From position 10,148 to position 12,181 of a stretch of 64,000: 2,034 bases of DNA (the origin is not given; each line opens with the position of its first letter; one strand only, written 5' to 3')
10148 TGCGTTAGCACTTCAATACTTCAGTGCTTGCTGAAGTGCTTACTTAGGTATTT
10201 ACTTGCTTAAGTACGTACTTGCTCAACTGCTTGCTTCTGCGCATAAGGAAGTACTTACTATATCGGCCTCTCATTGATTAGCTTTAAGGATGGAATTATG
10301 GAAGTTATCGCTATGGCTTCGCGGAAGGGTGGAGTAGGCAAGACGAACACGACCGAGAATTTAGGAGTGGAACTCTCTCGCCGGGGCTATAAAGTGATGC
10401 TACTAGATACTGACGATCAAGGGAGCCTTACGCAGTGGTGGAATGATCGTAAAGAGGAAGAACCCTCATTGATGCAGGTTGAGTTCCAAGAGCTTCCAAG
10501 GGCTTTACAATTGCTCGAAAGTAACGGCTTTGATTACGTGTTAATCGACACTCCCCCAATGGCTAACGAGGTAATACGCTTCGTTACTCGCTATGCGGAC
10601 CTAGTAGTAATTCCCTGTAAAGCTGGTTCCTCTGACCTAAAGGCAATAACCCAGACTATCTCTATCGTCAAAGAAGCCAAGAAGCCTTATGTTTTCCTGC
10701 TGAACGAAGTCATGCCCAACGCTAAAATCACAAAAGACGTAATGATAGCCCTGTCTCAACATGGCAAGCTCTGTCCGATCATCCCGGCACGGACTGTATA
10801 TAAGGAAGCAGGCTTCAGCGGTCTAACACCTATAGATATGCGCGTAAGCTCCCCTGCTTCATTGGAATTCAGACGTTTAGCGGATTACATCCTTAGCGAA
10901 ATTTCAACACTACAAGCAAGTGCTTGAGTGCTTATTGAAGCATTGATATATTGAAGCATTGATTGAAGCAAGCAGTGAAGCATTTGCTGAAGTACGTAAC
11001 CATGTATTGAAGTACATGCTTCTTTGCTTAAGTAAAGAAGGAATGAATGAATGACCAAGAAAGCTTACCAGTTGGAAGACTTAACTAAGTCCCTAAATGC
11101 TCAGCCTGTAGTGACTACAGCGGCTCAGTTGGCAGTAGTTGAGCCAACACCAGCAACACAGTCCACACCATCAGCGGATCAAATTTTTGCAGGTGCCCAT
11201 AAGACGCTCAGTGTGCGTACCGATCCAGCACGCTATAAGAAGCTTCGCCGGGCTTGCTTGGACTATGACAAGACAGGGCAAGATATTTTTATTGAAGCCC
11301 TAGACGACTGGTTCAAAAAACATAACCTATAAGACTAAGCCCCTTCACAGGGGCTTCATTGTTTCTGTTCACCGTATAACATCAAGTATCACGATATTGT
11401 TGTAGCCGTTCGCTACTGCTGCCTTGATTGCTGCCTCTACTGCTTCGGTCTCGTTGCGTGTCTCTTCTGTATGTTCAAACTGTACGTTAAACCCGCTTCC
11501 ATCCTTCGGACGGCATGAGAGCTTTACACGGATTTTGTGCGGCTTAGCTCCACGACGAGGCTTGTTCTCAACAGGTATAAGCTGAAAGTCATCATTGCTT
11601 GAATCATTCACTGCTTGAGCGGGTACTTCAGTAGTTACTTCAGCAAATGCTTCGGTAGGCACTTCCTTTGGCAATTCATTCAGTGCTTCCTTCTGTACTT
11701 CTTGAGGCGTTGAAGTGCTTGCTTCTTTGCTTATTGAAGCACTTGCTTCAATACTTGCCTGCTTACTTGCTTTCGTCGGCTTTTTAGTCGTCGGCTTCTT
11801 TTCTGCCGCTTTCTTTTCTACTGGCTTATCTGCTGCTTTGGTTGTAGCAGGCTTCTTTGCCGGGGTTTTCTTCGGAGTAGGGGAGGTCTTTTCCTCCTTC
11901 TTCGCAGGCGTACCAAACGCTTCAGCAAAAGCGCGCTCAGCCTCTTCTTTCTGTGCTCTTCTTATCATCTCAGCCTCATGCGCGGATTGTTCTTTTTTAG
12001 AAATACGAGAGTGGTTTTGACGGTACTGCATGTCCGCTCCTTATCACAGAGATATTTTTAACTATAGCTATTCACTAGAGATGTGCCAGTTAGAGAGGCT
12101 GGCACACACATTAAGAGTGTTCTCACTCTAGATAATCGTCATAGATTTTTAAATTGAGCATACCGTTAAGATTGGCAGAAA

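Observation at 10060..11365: Plasmid-type partition cassette (ParA plus small RHH-like protein) flanked by iteron arrays inside a phage early region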

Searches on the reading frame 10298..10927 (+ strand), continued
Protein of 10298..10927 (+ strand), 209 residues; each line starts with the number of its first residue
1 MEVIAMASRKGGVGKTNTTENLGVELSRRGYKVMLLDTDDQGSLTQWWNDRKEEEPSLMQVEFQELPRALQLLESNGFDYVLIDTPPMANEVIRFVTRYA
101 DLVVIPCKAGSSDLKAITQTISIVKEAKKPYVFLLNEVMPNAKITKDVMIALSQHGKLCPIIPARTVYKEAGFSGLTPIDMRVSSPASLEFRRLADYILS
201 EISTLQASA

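Call 48: search_dna_similar(query=window:10298-10927:+, collection=plasmids, mode=protein, max_rows=25)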
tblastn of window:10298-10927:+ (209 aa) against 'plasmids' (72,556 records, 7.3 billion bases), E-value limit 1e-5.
The search stops at 5000 records and this limit was reached: more records match than are counted here, and every count below describes the 5000 best-scoring records only.
Records with a match: at least 5000; places in all: 5306; records where one place covers at least 80% of the query: 3304.
Best place of each record, by identity: <60% 5000.
By first word of the organism name: Klebsiella 946; Escherichia 793; Xanthomonas 228; Acinetobacter 184; Enterobacter 143; Salmonella 135; Pseudomonas 125; Serratia 112; Burkholderia 97; Aeromonas 93; and 327 more.
By predicted mobility (MOB-suite, as given by PLSDB): conjugative 2300; non-mobilizable 1796; mobilizable 904.
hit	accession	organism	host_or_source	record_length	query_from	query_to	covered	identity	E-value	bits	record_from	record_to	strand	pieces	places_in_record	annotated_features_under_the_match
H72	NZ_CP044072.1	Pseudomonas oryzihabitans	Homo sapiens,clinical isolate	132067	1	209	100%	56.5%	2e-75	253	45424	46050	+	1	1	ParA family protein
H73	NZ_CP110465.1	Acinetobacter baumannii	Homo sapiens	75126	1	205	98%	49.8%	6e-60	209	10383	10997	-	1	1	ParA family protein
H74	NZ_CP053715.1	Lichenicola cladoniae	Cladonia borealis,cell culture,lichen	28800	1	202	97%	40.7%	2e-38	147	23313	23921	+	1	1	ParA family protein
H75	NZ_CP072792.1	Thiothrix unzii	Isolated from activated-sludge plants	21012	1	198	95%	41.3%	7e-39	148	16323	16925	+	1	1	ParA family protein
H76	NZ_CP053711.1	Lichenicola cladoniae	Cladonia borealis,cell culture,lichen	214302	1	203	97%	40.0%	3e-40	152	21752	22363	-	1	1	ParA family protein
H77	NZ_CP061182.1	Roseomonas haemaphysalidis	tick,pure culture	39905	1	203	97%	39.0%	5e-39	149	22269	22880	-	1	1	ParA family protein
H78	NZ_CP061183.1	Roseomonas haemaphysalidis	tick,pure culture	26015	1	202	97%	38.7%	1e-35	139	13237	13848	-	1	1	ParA family protein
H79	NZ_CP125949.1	Comamonas resistens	activated sludge,single strain culture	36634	1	198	95%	39.5%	8e-39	148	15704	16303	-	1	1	ParA family protein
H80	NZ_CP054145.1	Deefgea piscis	Odontobutis platycephala,Mono-bacterial ...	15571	1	202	97%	38.5%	6e-37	143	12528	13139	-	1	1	ParA family protein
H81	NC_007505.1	Xanthomonas euvesicatoria pv. vesicatoria str. 85-10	-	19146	1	198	95%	39.0%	8e-41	154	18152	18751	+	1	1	ParA family protein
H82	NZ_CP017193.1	Xanthomonas euvesicatoria pv. vesicatoria str. 85-10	pepper plant,single cell,infected ...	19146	1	198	95%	39.0%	8e-41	154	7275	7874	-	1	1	ParA family protein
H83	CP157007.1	Methylomonas sp. AM2-LC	-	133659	1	202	97%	38.0%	4e-36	140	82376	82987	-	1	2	record has no annotation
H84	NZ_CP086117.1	Skermanella rosea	single cell,hydrocarbon-contaminated ...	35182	1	203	97%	37.7%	1e-35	139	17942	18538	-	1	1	ParA family protein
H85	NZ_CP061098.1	Roseomonas marmotae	Marmota himalayana,pure culture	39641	1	203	97%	37.6%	2e-35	138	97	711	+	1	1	ParA family protein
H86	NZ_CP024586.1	Roseomonas sp. FDAARGOS_362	Homo sapiens,peripheral Blood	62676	1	198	95%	38.5%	2e-36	142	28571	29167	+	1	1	ParA family protein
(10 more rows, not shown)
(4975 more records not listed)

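Call 50: get_annotated_region(hit=H72, flank=4000)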
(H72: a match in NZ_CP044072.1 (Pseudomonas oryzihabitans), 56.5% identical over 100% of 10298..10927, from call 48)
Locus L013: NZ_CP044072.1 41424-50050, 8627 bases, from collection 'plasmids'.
description: Pseudomonas oryzihabitans strain FDAARGOS_657 plasmid unnamed1, complete sequence
organism: Pseudomonas oryzihabitans (NCBI taxid 47885)
taxonomy: Bacteria; Pseudomonadota; Gammaproteobacteria; Pseudomonadales; Pseudomonadaceae; Pseudomonas; Pseudomonas oryzihabitans
host: -; source: Homo sapiens,clinical isolate; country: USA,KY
typing (MOB-suite, as given by PLSDB): non-mobilizable
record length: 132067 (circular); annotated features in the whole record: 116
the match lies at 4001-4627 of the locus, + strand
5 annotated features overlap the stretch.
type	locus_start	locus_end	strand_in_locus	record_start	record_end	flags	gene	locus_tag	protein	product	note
CDS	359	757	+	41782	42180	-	-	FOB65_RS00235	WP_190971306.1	DEAD/DEAH box helicase family protein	-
CDS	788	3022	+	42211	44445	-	-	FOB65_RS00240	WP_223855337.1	helicase associated domain-containing protein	-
CDS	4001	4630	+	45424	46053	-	-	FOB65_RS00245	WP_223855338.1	ParA family protein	-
CDS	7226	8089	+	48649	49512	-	-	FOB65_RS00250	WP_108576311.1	replication initiation protein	GO:0006270 - DNA replication initiation [Evidence IEA]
CDS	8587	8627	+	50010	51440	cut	-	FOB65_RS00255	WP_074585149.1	amidase family protein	-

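Call 51: get_annotated_region(hit=H73, flank=6000)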
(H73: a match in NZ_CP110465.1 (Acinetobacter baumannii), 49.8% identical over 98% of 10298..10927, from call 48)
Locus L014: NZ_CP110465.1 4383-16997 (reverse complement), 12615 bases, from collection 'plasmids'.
description: Acinetobacter baumannii strain RBH2 plasmid pRBH2-3, complete sequence
organism: Acinetobacter baumannii (NCBI taxid 470)
taxonomy: Bacteria; Pseudomonadota; Gammaproteobacteria; Moraxellales; Moraxellaceae; Acinetobacter; Acinetobacter baumannii
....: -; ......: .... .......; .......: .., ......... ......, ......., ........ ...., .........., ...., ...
typing (MOB-suite, as given by PLSDB): non-mobilizable
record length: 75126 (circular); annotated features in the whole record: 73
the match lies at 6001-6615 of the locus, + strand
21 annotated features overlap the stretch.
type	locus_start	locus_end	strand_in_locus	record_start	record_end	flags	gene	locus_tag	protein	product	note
CDS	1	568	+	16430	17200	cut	-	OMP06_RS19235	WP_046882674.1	hypothetical protein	-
CDS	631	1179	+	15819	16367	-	-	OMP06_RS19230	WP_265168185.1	DUF4376 domain-containing protein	-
CDS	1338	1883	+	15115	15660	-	-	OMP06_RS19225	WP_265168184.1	Ltp family lipoprotein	-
CDS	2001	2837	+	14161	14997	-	-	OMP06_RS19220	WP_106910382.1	hypothetical protein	-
CDS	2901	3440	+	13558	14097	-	-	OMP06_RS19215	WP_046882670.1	N-acetylmuramoyl-L-alanine amidase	-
CDS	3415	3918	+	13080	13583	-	-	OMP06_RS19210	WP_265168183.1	hypothetical protein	-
CDS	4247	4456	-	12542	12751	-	-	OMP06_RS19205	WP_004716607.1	hypothetical protein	-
CDS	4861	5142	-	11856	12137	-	-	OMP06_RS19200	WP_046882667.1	hypothetical protein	-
CDS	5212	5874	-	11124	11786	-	-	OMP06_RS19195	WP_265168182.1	hypothetical protein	-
CDS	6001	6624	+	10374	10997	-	-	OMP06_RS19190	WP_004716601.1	ParA family protein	-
CDS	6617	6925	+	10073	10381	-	-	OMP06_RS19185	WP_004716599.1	hypothetical protein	-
CDS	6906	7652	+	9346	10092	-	-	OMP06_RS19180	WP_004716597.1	helix-turn-helix domain-containing protein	-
CDS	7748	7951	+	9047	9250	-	-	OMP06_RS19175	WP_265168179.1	hypothetical protein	-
CDS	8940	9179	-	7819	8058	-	-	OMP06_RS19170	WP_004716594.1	hypothetical protein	-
CDS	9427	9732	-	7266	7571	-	-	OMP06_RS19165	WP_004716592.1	hypothetical protein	-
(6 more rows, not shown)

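Call 63: find_related_loci(query=A4, collection=viral_contigs, flank=6000)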
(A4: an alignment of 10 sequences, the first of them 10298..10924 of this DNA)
Query A4 (209 aa) in viral_contigs; peptide patterns used: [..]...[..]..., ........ (x = any residue, [..] = any of these).
599 stretches matched a pattern (row limit reached: there are more); 337 encode a relative of the query (tblastn E <= 1e-3); the best 80 are kept; 80 distinct loci.
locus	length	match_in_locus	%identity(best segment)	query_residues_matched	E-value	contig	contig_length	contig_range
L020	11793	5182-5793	43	1-204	1e-55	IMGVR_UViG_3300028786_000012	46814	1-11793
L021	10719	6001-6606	38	1-200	2e-37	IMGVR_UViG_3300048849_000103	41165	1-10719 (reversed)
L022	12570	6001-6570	31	14-202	4e-33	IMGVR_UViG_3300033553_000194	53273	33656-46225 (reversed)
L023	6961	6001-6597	34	1-197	7e-31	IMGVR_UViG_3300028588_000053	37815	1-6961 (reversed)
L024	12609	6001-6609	33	1-202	1e-28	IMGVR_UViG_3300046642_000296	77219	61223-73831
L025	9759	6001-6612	33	3-199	8e-26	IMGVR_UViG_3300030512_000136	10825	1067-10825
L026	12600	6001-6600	32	1-198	2e-25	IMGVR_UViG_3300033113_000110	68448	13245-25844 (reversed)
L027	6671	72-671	30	2-194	6e-25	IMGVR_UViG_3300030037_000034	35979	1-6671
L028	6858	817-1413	31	1-197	1e-24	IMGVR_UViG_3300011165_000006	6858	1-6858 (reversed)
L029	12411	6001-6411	37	1-137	2e-24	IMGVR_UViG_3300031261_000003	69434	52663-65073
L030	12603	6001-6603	33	1-194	2e-24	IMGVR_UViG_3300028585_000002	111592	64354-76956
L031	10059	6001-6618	30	3-200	3e-24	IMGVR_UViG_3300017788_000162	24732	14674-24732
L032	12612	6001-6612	28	1-198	9e-24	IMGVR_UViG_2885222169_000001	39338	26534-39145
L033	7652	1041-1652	32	3-199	2e-23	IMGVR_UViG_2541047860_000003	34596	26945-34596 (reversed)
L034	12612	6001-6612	30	3-204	7e-23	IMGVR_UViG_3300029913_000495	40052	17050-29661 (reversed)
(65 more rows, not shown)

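Call 84: find_related_loci(query=window:10298-10927:+, collection=genome_contigs, flank=10000)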
Query window:10298-10927:+ (209 aa) in genome_contigs; peptide patterns used: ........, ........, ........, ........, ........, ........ (x = any residue, [..] = any of these).
108 stretches matched a pattern; 1 encode a relative of the query (tblastn E <= 1e-3); 1 distinct loci.
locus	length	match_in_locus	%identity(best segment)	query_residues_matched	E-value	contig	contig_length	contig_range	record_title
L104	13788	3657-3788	48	3-46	6e-9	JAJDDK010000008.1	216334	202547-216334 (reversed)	MAG: Phycisphaerales bacterium isolate OFTM186 OFTM186_7, whole genome shotgun sequence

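Call 98: search_protein_families(library=padloc, proteins=[window:10298-10927:+], max_evalue=0.01)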
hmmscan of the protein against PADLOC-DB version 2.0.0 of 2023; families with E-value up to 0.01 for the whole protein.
window:10298-10927:+ (209 aa): 1 family
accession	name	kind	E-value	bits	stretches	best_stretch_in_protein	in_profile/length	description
PDLC04559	PDC-M28B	-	0.00014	19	1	4-39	131-166/438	-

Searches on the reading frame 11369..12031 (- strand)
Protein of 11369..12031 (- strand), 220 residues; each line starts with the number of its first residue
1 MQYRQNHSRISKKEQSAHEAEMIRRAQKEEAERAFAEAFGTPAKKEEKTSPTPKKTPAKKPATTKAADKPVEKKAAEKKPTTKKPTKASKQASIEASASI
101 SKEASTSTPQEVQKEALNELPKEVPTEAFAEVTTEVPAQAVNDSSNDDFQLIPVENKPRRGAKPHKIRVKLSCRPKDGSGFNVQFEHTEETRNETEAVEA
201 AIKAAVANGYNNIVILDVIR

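Call 6: search_protein_families(library=pfam, proteins=[window:11369-12031:-], max_evalue=1)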
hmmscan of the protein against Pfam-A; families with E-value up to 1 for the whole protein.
window:11369-12031:- (220 aa): 3 families
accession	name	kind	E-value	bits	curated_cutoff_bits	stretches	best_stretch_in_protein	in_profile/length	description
PF07382.16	HC2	-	0.027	15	40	1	25-112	80-162/194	Histone H1-like nucleoprotein HC2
PF17061.10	PARM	-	0.38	11.3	35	1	36-141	73-176/296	PARM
PF12722.12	Hid1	-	0.53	8.9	22.5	1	8-155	598-748/812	High-temperature-induced dauer-formation protein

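Call 7: search_protein_families(library=ncbifam, proteins=[window:11369-12031:-], max_evalue=1)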
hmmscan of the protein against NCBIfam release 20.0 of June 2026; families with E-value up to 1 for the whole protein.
window:11369-12031:- (220 aa): 2 families
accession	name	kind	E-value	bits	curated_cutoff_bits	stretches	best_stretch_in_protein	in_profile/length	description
NF004561.0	PRK05901.1-3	equivalog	0.53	9.3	582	1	13-146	27-158/537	RNA polymerase sigma factor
NF046048.1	NlpC_P60_DIP1281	equivalog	0.99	8.1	517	0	4-150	226-390/587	DIP1281 family NlpC/P60 protein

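Call 8: search_protein_families(library=phrogs, proteins=[window:11369-12031:-], max_evalue=0.1)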
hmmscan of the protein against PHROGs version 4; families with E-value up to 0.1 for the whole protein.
window:11369-12031:- (220 aa): 0 families

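Call 76: search_dna_similar(query=window:11369-12031:-, collection=phages, mode=protein, max_rows=15, max_evalue=0.001)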
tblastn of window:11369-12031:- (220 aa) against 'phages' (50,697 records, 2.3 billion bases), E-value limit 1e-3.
No match.

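Call 91: search_solved_structures(query=window:11369-12031:-, max_evalue=1)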
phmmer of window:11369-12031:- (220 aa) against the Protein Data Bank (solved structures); distinct sequences matched with E-value up to 1: 2.
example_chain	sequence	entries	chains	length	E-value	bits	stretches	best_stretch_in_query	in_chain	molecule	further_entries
8j9h_E2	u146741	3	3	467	0.91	12.8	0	34-119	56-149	NDUEG2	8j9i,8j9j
8iuf_E2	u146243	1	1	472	0.92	12.8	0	34-119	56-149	NDUEG2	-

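Call 92: search_dna_similar(query=window:11369-12031:-, collection=plasmids, mode=protein, max_rows=10, max_evalue=0.001)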
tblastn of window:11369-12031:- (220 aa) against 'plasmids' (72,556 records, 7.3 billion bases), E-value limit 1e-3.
No match.

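Call 98: search_protein_families(library=padloc, proteins=[window:11369-12031:-], max_evalue=0.01)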
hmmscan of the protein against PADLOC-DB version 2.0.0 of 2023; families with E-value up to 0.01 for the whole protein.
window:11369-12031:- (220 aa): 0 families
